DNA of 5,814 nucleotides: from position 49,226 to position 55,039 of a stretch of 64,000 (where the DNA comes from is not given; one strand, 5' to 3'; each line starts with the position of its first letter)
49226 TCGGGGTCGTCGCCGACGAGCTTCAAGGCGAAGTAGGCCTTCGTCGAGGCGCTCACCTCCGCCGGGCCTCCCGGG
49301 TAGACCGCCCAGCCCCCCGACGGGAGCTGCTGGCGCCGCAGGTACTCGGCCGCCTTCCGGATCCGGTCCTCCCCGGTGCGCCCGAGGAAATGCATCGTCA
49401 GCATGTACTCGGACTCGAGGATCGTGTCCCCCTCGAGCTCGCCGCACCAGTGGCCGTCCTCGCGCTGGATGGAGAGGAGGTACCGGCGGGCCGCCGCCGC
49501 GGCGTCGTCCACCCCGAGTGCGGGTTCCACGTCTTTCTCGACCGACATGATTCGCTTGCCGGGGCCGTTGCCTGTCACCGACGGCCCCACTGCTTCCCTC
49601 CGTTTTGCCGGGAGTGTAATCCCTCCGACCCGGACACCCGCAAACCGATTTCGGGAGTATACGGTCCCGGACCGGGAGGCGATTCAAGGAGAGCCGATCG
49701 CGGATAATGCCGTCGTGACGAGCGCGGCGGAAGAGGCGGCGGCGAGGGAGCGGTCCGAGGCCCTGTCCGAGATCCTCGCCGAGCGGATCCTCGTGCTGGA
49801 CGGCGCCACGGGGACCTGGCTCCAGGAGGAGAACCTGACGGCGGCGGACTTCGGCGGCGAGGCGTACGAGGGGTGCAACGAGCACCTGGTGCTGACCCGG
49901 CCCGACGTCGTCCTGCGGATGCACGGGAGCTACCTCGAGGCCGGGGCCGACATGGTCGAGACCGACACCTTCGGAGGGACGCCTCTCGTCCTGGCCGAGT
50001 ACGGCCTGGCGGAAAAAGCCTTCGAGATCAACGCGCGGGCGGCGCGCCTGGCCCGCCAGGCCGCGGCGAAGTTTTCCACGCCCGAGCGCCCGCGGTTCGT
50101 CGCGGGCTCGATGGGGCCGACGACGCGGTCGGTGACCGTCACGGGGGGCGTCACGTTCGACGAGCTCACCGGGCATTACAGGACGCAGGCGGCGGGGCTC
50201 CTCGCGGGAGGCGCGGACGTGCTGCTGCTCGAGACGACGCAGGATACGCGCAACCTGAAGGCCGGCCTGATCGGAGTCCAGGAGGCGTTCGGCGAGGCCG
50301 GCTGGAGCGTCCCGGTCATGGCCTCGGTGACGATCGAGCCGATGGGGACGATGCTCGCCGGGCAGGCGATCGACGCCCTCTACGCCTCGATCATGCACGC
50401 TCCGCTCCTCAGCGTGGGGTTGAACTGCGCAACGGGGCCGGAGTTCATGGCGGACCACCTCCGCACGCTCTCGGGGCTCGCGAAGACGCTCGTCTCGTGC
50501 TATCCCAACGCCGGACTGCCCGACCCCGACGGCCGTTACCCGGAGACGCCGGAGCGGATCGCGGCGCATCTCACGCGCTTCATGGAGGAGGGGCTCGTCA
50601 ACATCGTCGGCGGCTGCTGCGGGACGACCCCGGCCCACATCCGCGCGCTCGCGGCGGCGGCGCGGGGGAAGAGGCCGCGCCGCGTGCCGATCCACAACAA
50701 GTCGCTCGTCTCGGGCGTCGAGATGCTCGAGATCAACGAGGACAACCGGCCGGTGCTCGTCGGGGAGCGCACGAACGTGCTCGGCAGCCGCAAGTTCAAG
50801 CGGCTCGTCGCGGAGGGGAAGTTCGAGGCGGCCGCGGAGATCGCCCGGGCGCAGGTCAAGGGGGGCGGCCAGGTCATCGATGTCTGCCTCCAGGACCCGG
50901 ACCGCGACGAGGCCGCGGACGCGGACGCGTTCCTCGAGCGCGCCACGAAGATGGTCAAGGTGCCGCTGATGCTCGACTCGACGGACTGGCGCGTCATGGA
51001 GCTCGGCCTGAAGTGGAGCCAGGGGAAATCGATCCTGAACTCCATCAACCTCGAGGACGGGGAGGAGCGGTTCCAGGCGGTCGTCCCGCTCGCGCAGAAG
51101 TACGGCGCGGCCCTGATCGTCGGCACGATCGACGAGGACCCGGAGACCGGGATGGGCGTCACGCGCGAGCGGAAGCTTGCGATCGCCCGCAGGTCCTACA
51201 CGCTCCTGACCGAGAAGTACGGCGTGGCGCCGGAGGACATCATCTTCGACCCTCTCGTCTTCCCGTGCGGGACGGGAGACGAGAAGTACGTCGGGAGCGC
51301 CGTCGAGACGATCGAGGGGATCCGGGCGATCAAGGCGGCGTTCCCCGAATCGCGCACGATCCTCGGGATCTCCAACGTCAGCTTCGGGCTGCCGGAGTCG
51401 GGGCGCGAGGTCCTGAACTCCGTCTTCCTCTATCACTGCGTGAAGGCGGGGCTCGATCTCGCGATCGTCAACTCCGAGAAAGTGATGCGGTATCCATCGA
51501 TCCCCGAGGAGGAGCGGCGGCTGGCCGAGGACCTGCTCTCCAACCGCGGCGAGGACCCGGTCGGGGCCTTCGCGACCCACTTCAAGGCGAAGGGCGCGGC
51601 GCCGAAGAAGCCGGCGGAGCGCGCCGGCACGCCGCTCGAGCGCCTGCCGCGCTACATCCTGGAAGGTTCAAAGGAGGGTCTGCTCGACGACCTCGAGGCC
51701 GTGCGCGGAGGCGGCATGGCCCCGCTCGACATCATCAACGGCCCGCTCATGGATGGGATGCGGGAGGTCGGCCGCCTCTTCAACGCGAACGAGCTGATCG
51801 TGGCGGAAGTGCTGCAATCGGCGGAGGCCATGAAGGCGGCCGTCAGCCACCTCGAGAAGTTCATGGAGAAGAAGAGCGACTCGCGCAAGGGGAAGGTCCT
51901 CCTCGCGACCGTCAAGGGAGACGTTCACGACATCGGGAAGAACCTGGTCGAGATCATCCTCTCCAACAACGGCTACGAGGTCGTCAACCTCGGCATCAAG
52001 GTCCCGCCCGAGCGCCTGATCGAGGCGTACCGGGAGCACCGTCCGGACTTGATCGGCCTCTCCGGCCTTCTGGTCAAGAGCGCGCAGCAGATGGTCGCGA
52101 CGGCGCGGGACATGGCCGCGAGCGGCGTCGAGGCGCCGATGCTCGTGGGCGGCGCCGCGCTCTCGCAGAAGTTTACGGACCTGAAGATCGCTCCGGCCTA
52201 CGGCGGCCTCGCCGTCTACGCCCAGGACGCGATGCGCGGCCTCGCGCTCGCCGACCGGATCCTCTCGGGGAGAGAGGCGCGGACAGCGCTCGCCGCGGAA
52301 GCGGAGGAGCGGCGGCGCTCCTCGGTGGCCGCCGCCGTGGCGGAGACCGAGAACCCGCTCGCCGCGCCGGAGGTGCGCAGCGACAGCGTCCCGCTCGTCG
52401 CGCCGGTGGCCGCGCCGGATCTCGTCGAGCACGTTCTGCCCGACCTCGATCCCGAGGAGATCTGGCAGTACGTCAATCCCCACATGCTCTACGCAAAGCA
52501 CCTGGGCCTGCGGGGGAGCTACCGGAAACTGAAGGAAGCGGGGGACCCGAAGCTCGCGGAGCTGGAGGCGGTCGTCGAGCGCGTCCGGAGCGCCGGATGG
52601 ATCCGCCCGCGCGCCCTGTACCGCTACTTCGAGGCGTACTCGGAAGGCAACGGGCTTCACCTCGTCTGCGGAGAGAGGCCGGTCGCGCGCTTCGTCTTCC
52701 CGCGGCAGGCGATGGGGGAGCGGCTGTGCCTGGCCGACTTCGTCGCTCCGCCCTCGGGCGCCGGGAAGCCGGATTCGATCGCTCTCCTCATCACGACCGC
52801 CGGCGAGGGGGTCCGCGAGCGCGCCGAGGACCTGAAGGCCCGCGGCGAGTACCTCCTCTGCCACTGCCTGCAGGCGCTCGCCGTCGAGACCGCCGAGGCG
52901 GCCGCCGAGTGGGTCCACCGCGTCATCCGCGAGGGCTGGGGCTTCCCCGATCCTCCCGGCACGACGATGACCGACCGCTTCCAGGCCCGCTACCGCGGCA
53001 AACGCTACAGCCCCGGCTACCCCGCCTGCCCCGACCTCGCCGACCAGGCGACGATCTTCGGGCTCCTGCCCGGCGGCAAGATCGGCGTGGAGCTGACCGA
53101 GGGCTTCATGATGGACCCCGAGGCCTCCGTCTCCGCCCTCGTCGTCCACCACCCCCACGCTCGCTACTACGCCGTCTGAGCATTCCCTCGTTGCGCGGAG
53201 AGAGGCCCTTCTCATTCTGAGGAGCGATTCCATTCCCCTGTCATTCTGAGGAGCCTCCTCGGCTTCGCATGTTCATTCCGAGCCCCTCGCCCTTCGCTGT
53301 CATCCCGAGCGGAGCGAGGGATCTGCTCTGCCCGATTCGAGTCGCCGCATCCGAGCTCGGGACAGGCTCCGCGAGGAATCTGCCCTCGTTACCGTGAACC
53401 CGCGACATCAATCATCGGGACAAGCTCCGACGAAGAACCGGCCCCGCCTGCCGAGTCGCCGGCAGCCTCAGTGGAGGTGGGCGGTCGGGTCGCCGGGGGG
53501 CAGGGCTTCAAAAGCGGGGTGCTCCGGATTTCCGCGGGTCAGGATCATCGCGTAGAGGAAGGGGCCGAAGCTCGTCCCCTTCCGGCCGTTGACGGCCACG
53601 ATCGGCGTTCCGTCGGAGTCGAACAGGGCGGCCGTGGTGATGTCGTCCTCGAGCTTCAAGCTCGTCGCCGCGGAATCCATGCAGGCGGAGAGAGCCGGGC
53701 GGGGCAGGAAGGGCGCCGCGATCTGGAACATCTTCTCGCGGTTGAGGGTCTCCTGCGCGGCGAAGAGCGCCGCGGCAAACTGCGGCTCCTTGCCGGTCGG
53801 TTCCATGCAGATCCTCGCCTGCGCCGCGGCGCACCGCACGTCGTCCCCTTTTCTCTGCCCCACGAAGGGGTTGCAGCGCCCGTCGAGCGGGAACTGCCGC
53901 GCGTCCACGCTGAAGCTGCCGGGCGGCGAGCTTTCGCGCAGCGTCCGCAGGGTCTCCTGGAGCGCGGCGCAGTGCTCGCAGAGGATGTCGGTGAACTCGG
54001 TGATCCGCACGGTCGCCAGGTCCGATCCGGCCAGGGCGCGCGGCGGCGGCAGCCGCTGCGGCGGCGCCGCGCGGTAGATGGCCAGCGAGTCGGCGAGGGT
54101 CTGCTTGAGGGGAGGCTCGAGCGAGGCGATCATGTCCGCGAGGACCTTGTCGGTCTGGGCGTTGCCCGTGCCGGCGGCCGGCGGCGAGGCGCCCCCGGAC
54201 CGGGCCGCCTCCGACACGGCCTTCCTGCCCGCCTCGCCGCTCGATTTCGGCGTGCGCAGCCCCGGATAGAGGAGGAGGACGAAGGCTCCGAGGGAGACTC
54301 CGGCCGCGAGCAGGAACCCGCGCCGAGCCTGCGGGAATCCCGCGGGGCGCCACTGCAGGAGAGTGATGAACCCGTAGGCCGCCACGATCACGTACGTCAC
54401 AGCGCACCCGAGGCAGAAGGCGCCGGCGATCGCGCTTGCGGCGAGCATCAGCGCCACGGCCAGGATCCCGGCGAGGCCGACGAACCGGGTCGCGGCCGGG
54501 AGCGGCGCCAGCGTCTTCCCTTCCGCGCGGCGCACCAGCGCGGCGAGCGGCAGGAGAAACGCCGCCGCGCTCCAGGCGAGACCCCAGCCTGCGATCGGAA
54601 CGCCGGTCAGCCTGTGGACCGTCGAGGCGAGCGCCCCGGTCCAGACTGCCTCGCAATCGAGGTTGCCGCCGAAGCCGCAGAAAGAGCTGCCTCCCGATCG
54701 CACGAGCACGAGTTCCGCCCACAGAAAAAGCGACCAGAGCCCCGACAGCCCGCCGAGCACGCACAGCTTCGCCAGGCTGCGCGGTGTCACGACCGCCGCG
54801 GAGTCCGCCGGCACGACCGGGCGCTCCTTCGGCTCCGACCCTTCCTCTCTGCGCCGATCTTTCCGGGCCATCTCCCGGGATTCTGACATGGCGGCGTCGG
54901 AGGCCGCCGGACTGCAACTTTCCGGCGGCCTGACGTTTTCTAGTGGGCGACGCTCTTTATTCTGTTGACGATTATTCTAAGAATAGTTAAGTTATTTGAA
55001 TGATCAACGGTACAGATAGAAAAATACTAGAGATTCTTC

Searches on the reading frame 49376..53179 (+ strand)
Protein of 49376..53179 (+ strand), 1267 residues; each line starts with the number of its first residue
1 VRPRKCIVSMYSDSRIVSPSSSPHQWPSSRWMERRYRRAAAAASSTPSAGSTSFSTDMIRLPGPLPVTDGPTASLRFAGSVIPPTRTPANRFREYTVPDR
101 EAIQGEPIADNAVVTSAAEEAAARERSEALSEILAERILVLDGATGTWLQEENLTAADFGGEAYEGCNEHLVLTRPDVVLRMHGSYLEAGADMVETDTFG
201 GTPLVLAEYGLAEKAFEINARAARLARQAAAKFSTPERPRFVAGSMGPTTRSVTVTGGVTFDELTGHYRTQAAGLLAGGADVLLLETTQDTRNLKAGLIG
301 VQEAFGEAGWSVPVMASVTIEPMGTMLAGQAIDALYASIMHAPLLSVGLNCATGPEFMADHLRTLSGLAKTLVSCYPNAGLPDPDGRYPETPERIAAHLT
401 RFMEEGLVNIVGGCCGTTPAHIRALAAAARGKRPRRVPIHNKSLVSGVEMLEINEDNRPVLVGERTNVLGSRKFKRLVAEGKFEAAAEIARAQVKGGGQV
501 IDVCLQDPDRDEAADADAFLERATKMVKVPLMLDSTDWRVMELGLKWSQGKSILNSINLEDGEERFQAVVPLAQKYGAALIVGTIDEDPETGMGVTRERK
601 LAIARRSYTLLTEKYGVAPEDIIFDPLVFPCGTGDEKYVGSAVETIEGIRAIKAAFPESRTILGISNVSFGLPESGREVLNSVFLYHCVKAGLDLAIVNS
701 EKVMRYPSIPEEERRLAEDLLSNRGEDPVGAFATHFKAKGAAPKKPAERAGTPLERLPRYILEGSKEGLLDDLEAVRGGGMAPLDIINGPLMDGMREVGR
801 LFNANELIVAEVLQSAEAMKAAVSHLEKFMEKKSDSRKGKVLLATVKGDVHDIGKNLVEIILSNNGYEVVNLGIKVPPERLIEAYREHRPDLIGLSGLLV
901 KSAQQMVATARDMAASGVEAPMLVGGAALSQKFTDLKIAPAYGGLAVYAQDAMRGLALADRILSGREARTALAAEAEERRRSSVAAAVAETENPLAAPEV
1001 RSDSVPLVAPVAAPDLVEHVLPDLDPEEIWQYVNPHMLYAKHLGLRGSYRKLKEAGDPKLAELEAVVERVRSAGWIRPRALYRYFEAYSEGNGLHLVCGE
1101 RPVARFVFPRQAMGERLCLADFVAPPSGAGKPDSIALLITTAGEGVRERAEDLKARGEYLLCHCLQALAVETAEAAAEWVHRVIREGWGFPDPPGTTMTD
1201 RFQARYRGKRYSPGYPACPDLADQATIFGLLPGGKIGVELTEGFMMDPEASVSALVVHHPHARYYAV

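Call 41: search_protein_families(library=pfam, proteins=[window:49376-53179:+], max_evalue=0.01)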
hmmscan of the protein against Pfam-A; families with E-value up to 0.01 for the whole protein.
window:49376-53179:+ (1267 aa): 5 families
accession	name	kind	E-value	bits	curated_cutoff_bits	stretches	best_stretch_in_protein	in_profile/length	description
PF02574.22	S-methyl_trans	-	3.3e-85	286.8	22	1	139-428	1-282/283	Homocysteine S-methyltransferase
PF02965.22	Met_synt_B12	-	3.9e-41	141.7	25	1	1061-1267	42-257/273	Vitamin B12 dependent methionine synthase, activation domain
PF00809.28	Pterin_bind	-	6.8e-40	137.7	25.5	1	463-699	1-244/244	Pterin binding enzyme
PF02607.22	B12-binding_2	-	2.8e-20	72.7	23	1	754-827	2-74/74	B12 binding domain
PF02310.24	B12-binding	-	5.6e-20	71.8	32.1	1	839-933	1-95/121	B12 binding domain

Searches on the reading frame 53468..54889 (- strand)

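Call 41: search_protein_families(library=pfam, proteins=[window:53468-54889:-], max_evalue=0.01)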
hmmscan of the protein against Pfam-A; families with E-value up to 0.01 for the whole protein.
window:53468-54889:- (473 aa): 3 families
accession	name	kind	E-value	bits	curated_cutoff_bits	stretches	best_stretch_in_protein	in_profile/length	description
PF07884.19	VKOR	-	7.2e-08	33.1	27.5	1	43-176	4-133/134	Vitamin K epoxide reductase family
PF01323.26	DSBA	-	1.6e-06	28.5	25.6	1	296-439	2-176/191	DSBA-like thioredoxin domain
PF13462.12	Thioredoxin_4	-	1.9e-06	28.6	23.2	1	287-437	8-149/165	Thioredoxin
